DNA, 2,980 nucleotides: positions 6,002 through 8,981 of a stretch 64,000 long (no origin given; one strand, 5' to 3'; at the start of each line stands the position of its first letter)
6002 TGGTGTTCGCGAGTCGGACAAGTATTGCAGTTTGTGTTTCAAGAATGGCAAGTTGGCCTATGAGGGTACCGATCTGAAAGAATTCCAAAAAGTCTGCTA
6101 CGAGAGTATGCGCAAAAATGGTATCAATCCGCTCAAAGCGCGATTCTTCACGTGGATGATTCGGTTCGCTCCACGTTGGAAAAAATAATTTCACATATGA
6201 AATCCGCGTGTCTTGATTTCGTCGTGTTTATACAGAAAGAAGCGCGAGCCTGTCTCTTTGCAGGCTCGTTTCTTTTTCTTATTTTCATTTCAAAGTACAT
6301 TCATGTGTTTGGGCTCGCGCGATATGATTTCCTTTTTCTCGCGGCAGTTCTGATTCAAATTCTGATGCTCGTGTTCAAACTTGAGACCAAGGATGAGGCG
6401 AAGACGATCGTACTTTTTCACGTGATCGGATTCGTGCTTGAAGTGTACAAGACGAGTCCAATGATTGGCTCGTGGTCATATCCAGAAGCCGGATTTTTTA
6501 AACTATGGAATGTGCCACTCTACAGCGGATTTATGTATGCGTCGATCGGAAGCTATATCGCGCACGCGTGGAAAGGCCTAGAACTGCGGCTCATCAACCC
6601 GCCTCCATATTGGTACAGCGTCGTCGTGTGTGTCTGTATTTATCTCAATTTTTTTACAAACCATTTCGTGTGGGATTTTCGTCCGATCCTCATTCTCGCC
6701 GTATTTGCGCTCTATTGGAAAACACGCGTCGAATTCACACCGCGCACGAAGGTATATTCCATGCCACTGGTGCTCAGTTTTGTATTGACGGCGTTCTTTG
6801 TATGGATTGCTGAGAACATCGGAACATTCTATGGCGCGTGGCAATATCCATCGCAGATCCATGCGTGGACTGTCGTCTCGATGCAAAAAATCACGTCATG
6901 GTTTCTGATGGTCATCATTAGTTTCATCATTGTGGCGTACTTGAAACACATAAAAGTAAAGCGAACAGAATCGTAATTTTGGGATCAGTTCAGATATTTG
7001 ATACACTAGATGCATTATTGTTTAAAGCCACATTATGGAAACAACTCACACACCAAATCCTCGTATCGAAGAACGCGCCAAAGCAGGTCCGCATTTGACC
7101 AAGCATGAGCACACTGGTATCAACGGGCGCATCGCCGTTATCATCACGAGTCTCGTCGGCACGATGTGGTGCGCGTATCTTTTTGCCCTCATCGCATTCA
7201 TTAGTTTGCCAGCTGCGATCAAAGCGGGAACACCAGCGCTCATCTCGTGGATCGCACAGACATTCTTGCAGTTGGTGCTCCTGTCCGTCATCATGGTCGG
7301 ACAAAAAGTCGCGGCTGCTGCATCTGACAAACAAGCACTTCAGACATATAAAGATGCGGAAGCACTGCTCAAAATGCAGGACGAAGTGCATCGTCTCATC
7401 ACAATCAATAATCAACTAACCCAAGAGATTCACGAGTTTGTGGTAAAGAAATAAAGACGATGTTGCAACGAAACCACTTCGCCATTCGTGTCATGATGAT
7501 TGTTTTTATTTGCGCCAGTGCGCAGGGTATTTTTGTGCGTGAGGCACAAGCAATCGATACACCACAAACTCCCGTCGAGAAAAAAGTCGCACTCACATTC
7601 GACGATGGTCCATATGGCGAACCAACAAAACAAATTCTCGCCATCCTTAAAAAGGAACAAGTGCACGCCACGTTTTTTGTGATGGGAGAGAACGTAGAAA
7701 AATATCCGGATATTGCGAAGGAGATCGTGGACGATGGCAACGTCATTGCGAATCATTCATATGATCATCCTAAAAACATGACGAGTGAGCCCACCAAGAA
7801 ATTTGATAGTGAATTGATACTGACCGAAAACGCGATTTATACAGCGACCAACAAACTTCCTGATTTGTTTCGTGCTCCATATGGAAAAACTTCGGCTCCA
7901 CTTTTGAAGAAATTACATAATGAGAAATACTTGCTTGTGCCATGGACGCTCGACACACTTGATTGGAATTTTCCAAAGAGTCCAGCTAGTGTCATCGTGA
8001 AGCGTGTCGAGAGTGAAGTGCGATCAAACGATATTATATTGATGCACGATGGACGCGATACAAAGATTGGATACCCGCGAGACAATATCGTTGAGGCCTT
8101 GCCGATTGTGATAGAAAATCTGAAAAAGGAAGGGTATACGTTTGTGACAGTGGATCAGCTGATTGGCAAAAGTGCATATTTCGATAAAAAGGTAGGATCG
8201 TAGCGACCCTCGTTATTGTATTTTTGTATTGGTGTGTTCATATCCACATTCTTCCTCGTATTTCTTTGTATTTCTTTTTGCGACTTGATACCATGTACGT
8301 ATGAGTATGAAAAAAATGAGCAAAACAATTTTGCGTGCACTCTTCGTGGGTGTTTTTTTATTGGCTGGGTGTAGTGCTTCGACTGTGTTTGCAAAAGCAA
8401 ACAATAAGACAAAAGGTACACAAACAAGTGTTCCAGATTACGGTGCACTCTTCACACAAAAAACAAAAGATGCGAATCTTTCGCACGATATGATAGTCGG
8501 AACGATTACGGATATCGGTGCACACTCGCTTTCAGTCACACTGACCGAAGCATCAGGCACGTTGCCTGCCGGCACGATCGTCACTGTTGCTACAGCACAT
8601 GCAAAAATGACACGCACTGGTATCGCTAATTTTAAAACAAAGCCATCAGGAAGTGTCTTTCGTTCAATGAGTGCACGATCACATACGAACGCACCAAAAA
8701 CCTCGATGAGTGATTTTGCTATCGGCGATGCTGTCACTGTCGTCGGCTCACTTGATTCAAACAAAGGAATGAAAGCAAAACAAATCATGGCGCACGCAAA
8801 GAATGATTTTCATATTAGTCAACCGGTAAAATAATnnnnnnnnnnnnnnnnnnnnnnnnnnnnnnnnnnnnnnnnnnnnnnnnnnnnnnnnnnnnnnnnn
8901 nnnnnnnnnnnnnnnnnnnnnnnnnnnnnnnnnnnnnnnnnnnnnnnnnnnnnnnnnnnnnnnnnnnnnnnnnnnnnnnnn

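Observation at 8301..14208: Giant two-module parallel-beta-helix surface protein with predicted peptidoglycan-binding C-terminus, next to a lipoprotein and polysaccharide deacetylase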

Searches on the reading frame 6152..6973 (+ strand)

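Call 6: search_protein_families(library=pfam, proteins=[window:6152-6973:+], max_evalue=0.1)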
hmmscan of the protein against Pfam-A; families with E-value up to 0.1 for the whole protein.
window:6152-6973:+ (274 aa): 1 family
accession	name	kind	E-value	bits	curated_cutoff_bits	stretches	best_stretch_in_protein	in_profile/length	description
PF05675.17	DUF817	-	2.1e-94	316.1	25.9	1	23-258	2-237/237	Protein of unknown function (DUF817)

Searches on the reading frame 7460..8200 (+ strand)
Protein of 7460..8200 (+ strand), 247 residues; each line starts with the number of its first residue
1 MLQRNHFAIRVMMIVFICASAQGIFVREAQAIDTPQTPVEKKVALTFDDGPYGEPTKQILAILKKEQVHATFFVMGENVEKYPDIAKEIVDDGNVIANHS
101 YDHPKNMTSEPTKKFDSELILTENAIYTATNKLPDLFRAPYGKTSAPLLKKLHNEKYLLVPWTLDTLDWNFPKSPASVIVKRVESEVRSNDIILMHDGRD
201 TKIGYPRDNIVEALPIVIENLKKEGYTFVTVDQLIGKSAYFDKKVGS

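Call 6: search_protein_families(library=pfam, proteins=[window:7460-8200:+], max_evalue=0.1)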
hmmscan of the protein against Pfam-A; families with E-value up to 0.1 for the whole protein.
window:7460-8200:+ (247 aa): 2 families
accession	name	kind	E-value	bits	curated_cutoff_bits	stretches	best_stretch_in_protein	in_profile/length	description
PF01522.26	Polysacc_deac_1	-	9.6e-34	116.5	23.1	1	38-154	4-118/124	Polysaccharide deacetylase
PF16342.10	DUF4972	-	0.022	15.1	28.8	1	4-111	2-101/128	Domain of unknown function (DUF4972)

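Call 7: search_protein_families(library=ncbifam, proteins=[window:7460-8200:+], max_evalue=0.1)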
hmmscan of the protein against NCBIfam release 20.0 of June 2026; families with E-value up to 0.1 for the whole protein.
window:7460-8200:+ (247 aa): 11 families
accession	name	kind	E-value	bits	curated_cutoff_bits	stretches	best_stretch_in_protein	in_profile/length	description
TIGR02764.1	spore_ybaN_pdaB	equivalog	5.9e-47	159.9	237.4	1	40-235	5-191/191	polysaccharide deacetylase family sporulation protein PdaB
NF045821.1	PgAcgDacpgdA1_Bac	equivalog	3.3e-40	137.8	400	1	41-236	88-276/282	peptidoglycan-N-acetylglucosamine deacetylase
NF045820.1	PgAcgDacpgdA_Strep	equivalog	1.2e-35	123.3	800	1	40-237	267-450/463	peptidoglycan-N-acetylglucosamine deacetylase PgdA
TIGR04243.1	nodulat_NodB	equivalog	4.1e-33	114.5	240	1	41-228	2-193/197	chitooligosaccharide deacetylase NodB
TIGR02884.1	spore_pdaA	equivalog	8.5e-33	113.9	298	1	40-234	36-223/224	delta-lactam-biosynthetic de-N-acetylase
NF045822.1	PgAcgDacpgdA2_Bac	equivalog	2.5e-30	105.8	400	1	39-230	68-257/274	peptidoglycan-N-acetylglucosamine deacetylase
TIGR02873.1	spore_ylxY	hypoth_equivalog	8.6e-30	103.9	391.5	1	42-235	86-267/268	probable sporulation protein, polysaccharide deacetylase family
TIGR03006.1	pepcterm_polyde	equivalog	4.7e-12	45.6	276.2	1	56-132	36-111/272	XrtA system polysaccharide deacetylase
TIGR03212.1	uraD_N-term-dom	equivalog_domain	0.014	14.4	424.6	0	59-103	82-126/297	allantoinase PuuE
TIGR03938.2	deacetyl_PgaB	equivalog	0.049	11.9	321.9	0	40-83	63-105/621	poly-beta-1,6-N-acetyl-D-glucosamine N-deacetylase PgaB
NF011177.0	PRK14582.1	equivalog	0.083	11.1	923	0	39-81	105-146/671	poly-beta-1,6-N-acetyl-D-glucosamine N-deacetylase PgaB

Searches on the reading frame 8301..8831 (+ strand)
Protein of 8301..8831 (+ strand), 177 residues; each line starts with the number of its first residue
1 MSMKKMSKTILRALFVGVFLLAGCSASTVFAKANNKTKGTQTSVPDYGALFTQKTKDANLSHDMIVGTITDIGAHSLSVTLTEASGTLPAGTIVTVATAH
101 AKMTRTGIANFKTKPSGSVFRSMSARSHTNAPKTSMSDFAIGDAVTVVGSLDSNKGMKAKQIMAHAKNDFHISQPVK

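Call 6: search_protein_families(library=pfam, proteins=[window:8301-8831:+], max_evalue=0.1)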
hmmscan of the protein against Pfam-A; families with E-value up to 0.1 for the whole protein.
window:8301-8831:+ (177 aa): 2 families
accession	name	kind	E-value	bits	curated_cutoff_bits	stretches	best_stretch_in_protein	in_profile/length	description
PF24381.1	DUF7537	-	0.034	14.1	31.7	1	13-113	4-90/258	Family of unknown function (DUF7537)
PF22758.2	Phage_cement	-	0.073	13.6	27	1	64-148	12-89/146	Structural cement protein (E217 gp24/Pam3 gp6)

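Call 7: search_protein_families(library=ncbifam, proteins=[window:8301-8831:+], max_evalue=0.1)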
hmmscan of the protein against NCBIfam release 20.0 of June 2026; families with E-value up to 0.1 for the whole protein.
window:8301-8831:+ (177 aa): 2 families
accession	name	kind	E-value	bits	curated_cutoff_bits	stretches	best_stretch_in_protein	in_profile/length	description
NF033216.1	lipo_YgdI_YgdR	subfamily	0.042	13.8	42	1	10-38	5-33/71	YgdI/YgdR family lipoprotein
NF050125.1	ChrA_rel_RiPP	equivalog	0.078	13.7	40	0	5-41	2-41/56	chryseobasin-related MNIO class RiPP peptide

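Call 79: search_solved_structures(query=A1, max_evalue=1)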
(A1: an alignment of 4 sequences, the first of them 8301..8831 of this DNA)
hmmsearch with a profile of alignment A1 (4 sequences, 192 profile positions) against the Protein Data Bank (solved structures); distinct sequences matched with E-value up to 1: 1.
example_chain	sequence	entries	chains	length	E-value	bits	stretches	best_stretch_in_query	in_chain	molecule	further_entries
4bt2_A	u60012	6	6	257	0.33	14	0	27-82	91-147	ALPHA-ACETOLACTATE DECARBOXYLASE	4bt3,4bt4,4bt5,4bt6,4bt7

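Call 82: find_related_loci(query=A1, collection=metagenome_contigs, flank=7000)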
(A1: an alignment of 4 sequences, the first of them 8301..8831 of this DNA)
Query A1 (177 aa) in metagenome_contigs; peptide patterns used: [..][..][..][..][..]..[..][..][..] (x = any residue, [..] = any of these).
542 stretches matched a pattern, but none encodes a relative of the query by tblastn (E <= 1e-3).
